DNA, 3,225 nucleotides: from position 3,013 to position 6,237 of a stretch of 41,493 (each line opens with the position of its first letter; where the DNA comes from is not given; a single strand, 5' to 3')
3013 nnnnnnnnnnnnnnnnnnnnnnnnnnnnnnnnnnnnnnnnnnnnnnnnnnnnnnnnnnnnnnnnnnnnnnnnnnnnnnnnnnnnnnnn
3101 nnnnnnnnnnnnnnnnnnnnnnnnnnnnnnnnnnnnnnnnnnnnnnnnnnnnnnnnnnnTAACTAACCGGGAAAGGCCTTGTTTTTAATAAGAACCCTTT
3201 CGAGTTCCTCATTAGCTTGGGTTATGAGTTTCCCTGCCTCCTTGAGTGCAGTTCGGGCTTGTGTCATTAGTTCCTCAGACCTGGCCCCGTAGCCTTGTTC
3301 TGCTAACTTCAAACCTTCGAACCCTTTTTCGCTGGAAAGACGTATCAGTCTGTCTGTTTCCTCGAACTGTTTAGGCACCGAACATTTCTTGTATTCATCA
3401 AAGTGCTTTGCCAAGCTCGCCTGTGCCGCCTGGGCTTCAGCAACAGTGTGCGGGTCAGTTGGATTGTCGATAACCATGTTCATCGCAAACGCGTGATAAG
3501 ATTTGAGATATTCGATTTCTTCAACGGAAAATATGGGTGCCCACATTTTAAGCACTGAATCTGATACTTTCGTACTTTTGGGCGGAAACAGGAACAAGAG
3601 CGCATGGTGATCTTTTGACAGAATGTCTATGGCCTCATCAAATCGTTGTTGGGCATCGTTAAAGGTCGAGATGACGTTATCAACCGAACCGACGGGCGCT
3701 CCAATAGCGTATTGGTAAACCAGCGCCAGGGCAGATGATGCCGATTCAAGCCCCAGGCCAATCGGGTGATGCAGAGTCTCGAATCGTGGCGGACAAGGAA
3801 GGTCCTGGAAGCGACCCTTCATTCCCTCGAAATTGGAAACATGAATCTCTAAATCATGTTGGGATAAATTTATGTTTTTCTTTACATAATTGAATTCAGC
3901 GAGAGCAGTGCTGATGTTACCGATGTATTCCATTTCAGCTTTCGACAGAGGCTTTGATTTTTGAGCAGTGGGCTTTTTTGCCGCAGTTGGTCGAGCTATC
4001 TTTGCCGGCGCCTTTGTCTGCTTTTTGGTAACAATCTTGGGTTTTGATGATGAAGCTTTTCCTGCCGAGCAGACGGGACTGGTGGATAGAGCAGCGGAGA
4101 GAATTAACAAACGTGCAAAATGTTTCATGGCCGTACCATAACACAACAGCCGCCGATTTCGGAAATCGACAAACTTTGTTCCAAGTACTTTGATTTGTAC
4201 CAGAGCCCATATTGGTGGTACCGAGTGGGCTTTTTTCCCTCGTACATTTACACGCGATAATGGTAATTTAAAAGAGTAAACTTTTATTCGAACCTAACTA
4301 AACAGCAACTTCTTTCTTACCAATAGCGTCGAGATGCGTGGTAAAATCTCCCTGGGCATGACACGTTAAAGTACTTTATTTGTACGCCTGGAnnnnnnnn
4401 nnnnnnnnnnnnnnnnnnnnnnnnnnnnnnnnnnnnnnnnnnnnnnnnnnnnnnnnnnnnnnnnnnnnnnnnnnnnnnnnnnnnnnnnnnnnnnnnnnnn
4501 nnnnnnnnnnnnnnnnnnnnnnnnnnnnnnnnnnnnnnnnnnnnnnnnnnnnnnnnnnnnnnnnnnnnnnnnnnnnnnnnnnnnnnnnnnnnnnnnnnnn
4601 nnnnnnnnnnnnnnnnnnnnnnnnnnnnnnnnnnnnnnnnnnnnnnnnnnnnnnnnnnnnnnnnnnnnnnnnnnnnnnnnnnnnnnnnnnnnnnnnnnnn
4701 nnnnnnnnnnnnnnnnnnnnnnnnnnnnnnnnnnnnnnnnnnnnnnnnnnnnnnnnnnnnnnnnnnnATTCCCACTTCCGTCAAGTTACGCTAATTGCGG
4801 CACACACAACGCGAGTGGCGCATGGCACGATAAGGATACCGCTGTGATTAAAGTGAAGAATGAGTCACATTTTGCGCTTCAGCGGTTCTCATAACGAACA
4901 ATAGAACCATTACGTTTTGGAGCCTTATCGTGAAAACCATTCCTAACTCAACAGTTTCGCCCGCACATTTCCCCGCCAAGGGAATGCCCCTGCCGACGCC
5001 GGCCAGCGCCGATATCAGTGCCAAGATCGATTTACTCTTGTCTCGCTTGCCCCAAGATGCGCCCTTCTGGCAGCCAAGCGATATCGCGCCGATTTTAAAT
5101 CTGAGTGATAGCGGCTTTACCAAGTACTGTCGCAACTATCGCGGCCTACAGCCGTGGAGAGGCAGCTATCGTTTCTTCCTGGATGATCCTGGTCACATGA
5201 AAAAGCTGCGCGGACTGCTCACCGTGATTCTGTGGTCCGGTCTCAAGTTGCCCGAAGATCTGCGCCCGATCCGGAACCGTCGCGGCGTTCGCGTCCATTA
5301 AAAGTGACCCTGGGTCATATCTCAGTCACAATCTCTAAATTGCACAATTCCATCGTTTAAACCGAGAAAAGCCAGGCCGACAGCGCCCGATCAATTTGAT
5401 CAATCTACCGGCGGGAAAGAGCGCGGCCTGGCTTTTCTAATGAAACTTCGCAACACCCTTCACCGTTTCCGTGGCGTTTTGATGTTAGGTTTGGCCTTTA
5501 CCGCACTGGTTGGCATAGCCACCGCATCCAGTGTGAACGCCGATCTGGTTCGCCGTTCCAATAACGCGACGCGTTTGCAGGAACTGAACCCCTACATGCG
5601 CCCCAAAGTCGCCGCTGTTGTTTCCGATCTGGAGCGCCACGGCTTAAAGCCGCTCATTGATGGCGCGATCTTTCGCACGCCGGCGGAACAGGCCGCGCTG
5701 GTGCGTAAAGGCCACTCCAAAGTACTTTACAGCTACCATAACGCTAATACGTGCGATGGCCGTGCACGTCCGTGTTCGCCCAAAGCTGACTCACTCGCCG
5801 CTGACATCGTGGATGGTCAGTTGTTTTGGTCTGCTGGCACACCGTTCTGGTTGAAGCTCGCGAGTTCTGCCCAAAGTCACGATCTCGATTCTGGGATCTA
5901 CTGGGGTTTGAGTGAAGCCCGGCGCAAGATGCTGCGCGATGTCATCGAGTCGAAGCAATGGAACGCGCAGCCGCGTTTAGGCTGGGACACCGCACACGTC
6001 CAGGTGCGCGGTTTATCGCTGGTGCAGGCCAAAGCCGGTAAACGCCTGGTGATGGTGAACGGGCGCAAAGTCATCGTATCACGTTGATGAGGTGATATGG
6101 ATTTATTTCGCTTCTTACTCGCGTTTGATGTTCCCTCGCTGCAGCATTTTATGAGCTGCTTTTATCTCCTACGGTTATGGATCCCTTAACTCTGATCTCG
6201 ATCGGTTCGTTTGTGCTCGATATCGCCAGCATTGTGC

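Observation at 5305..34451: Second dispersed palindrome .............: 8 perfect copies, mostly a few nucleotides after stop codons of late genes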

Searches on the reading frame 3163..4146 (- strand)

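Call 6: search_protein_families(library=phrogs, proteins=[window:3163-4146:-])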
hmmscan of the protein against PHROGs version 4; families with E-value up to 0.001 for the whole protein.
window:3163-4146:- (327 aa): 0 families

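Call 16: search_protein_families(library=pfam, proteins=[window:3163-4146:-], max_evalue=0.01)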
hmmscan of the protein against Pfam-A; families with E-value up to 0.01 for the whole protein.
window:3163-4146:- (327 aa): 1 family
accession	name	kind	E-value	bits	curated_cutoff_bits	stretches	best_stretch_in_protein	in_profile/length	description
PF22872.1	DUF7018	-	0.003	18.2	27.8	0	245-312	49-116/116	Domain of unknown function (DUF7018)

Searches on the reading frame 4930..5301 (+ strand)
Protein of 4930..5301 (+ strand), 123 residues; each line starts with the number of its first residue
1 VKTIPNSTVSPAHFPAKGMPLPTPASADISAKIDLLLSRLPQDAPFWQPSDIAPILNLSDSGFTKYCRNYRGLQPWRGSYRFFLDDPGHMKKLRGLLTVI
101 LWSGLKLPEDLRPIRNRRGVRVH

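Call 6: search_protein_families(library=phrogs, proteins=[window:4930-5301:+])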
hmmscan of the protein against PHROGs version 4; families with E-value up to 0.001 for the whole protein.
window:4930-5301:+ (123 aa): 0 families

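Call 16: search_protein_families(library=pfam, proteins=[window:4930-5301:+], max_evalue=0.01)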
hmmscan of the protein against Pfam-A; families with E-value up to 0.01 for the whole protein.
window:4930-5301:+ (123 aa): 0 families

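Call 54: search_solved_structures(query=window:4930-5301:+, max_evalue=10)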
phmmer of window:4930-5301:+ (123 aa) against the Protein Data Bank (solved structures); distinct sequences matched with E-value up to 10: 0.

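Call 58: find_related_loci(query=A3, collection=viral_contigs, flank=10000)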
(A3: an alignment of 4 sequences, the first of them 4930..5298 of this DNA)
Query A3 (123 aa) in viral_contigs; peptide patterns used: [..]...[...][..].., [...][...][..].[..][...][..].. (x = any residue, [..] = any of these).
24 stretches matched a pattern; 2 encode a relative of the query (tblastn E <= 1e-3); 2 distinct loci.
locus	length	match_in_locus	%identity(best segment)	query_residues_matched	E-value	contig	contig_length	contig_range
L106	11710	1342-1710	41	2-113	6e-30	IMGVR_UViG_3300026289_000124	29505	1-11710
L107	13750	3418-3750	40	2-112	3e-26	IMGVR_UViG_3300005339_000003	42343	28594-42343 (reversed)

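Call 59: find_homologous_proteins(query=A3)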
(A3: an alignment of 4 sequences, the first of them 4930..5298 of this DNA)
Query A3 (4 sequences) (123 aa, profile of the alignment): 11 proteins with E <= 0.001 among 2001 candidates.
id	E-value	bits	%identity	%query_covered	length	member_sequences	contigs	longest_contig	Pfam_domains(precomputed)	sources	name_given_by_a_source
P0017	1.0e-53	198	100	100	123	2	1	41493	-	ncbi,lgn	-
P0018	2.1e-50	187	44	79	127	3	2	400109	-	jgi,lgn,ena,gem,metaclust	metaclust:\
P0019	1.8e-48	181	44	87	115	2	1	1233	-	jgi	-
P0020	2.3e-48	181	49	76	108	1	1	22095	-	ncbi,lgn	-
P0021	2.8e-42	161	62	78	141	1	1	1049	-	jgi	jgi:hypothetical protein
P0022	7.4e-38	147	48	84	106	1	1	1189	-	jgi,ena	-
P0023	6.8e-36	141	55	92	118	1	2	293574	-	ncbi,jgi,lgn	jgi:hypothetical protein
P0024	1.0e-35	140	57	72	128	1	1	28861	-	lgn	-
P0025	1.4e-30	124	43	75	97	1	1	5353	-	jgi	jgi:hypothetical protein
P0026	4.9e-30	122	42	76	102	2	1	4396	-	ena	-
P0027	6.9e-30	121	43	88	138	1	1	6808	-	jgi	jgi:hypothetical protein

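Call 60: find_encoding_contigs(protein=P0023, flank=10000, max_places=2)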
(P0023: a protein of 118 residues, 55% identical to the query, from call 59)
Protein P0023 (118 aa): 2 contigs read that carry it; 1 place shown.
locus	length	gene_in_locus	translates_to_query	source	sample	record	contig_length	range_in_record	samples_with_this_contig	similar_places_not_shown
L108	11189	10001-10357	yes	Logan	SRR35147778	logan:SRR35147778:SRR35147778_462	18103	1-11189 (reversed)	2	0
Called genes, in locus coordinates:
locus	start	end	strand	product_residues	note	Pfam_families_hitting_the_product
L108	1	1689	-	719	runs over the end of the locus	PF22745:Nlig-Ia, PF01653:DNA_ligase_aden, PF03120:OB_DNA_ligase, PF03119:DNA_ligase_ZBD, PF14520:HHH_5 (faint), PF12826:HHH_2, PF00533:BRCT, PF12738:PTCB-BRCT (weak)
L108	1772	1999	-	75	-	-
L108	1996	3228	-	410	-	PF01875:Memo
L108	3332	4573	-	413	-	-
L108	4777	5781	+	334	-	PF13567:DUF4131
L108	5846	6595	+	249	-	PF02086:MethyltransfD12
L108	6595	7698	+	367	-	-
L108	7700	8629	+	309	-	-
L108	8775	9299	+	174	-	-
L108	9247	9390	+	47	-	-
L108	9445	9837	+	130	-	-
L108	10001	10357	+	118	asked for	-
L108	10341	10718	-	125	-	PF28078:GvpU-like (faint)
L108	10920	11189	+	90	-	?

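Call 61: find_encoding_contigs(protein=P0018, flank=10000, max_places=2)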
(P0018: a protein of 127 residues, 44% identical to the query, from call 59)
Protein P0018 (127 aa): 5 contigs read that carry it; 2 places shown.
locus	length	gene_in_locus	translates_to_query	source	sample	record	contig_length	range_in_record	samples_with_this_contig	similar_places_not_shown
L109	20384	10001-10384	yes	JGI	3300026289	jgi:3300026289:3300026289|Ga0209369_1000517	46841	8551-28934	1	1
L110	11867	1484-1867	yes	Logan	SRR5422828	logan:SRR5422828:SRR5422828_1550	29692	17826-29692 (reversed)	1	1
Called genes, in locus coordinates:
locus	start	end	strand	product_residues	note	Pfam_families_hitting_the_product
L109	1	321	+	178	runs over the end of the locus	PF05239:PRC (weak), PF24986:PRC_RimM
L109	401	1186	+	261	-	PF01746:tRNA_m1G_MT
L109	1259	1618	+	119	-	PF01245:Ribosomal_L19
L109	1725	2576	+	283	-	PF10502:Peptidase_S26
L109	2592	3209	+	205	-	PF01351:RNase_HII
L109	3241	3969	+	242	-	PF00535:Glycos_transf_2, PF13641:Glyco_tranf_2_3 (weak)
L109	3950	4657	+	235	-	PF13489:Methyltransf_23, PF13847:Methyltransf_31 (faint)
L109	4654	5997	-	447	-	-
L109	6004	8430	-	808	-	PF00488:MutS_V, PF20297:MSSS, PF01713:Smr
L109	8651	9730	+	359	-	PF00589:Phage_integrase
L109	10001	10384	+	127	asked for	-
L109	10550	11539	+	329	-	-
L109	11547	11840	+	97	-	-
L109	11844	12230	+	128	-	-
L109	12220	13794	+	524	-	PF03237:Terminase_6N (faint), PF17289:Terminase_6C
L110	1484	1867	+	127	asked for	-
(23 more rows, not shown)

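Call 62: find_encoding_contigs(protein=P0024, flank=10000, max_places=2)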
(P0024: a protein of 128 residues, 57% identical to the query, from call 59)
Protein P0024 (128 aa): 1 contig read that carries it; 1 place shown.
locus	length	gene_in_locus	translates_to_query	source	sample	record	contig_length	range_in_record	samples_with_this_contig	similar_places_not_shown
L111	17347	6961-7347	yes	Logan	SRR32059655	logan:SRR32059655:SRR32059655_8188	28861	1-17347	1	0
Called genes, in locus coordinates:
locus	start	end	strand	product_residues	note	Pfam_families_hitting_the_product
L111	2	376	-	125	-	?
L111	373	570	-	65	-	-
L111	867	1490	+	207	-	-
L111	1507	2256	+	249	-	-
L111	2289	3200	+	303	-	-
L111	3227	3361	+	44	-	-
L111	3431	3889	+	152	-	-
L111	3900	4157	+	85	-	-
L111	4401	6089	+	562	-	PF00239:Resolvase, PF07508:Recombinase, PF13408:Zn_ribbon_recom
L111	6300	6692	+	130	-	-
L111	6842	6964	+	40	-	-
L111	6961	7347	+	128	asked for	-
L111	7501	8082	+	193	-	-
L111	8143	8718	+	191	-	PF25787:HTH_SB (weak)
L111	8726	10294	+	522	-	PF17289:Terminase_6C (weak)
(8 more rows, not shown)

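Call 95: predict_structure(alignment_id=A6)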
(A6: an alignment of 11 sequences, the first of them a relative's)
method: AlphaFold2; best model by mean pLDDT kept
length: 123 residues; sequences in the alignment: 11
mean_pLDDT: 75.1   pTM: 0.59
mean pLDDT of the five models: 75.1, 75.1, 74.9, 73.6, 73.1
residues with pLDDT >= 90: 34; 70-90: 42; 50-70: 31; < 50: 16
segments of 3 or more residues with pLDDT < 50: 117-120
pLDDT, mean of each block of 10 residues (from residue 1): 53 48 62 88 90 89 90 84 92 91 70 54 45
secondary structure, 60 per line:
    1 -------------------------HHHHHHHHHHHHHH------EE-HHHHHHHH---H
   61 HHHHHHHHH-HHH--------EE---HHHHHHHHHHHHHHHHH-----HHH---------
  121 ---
elements in order: H26-39 H49-56 H60-69 H87-103

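Call 98: fold_search(model_id=the predicted structure, library=pdb)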
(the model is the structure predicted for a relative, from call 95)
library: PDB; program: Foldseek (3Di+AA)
matches with E <= 10: 59; with E <= 0.001: 0
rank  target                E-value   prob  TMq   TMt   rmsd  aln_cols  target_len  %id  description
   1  7zpn_A                2.6e+00  0.08  0.27  0.27   8.0        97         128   18  Crystal Structure of IscR from Dinoroseobacter shibae (released 2023-04-26)
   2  6uvu_A                3.6e+00  0.04  0.25  0.27  15.3       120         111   15  Crystal structure of the AntR antimony-specific transcriptional repressor (released 2020-11-04)
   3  9e6a_A                3.9e+00  0.08  0.31  0.18   5.9        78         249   15  Pseudomonas putida KT2440 IclR-type transcription factor (PP_2609) (released 2025-11-12)
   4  2ao9_B                3.9e+00  0.06  0.22  0.24   9.2        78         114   10  Structural Genomics, The crystal structure of a Phage protein (phBC6A51) from Bacillus cereus ATCC 14579 (released 2005-09-27)
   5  6uvu_B                3.9e+00  0.05  0.24  0.26  12.6       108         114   15  Crystal structure of the AntR antimony-specific transcriptional repressor (released 2020-11-04)
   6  8bd5_A                3.9e+00  0.04  0.21  0.06  12.9        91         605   10  Cas12k-sgRNA-dsDNA-S15-TniQ-TnsC transposon recruitment complex (released 2022-12-28)
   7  5zz5_A                4.1e+00  0.14  0.34  0.23   4.9        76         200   18  Redox-sensing transcriptional repressor Rex (released 2018-11-07)
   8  3wg9_B                4.1e+00  0.14  0.35  0.22   4.1        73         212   16  Crystal structure of RSP, a Rex-family repressor (released 2014-08-13)
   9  5liv_C                4.1e+00  0.04  0.20  0.08  13.1        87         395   10  Crystal structure of myxobacterial CYP260A1 (released 2016-11-23)
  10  6f8a_A                4.4e+00  0.04  0.20  0.08  12.3        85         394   10  Crystal structure of cytochrome P450 CYP260A1 (S276I) bound with histidine (released 2018-03-14)
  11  2ao9_E                4.7e+00  0.04  0.18  0.19  10.2        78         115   13  Structural Genomics, The crystal structure of a Phage protein (phBC6A51) from Bacillus cereus ATCC 14579 (released 2005-09-27)
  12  2aj4_A                4.7e+00  0.04  0.26  0.09  14.8       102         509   22  Crystal structure of Saccharomyces cerevisiae Galactokinase in complex with galactose and Mg:AMPPNP (released 2005-08-30)
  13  4ld5_A                5.0e+00  0.05  0.28  0.26  10.8       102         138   16  Crystal structure of MepR Q18P mutant from multidrug resistant S. aureus clinical isolate (released 2013-09-11)
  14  6f88_A                5.0e+00  0.04  0.20  0.08  12.3        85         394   10  Crystal structure of cytochrome P450 CYP260A1 (S276N) bound with progesterone (released 2018-03-14)
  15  6f88_B                5.0e+00  0.03  0.21  0.09  13.0        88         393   12  Crystal structure of cytochrome P450 CYP260A1 (S276N) bound with progesterone (released 2018-03-14)
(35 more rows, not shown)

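Call 125: search_protein_families(library=ncbifam, proteins=[window:4930-5301:+], max_evalue=0.01)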
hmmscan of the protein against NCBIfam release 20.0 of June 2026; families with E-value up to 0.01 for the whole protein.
window:4930-5301:+ (123 aa): 0 families

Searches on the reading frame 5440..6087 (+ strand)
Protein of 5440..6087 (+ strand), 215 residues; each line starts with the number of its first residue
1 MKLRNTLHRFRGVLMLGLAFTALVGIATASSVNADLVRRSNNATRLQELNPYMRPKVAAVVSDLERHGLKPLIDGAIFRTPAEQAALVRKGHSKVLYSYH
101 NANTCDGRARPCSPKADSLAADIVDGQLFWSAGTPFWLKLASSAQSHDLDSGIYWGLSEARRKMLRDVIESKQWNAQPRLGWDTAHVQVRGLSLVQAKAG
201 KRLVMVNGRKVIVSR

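Call 6: search_protein_families(library=phrogs, proteins=[window:5440-6087:+])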
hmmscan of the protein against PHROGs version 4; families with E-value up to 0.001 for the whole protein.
window:5440-6087:+ (215 aa): 2 families
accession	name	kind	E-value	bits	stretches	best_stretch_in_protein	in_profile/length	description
phrog_2649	-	lysis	1.4e-05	26.1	1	40-103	4-71/261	endolysin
phrog_465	-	lysis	4.8e-05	23.8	1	41-156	48-150/292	endolysin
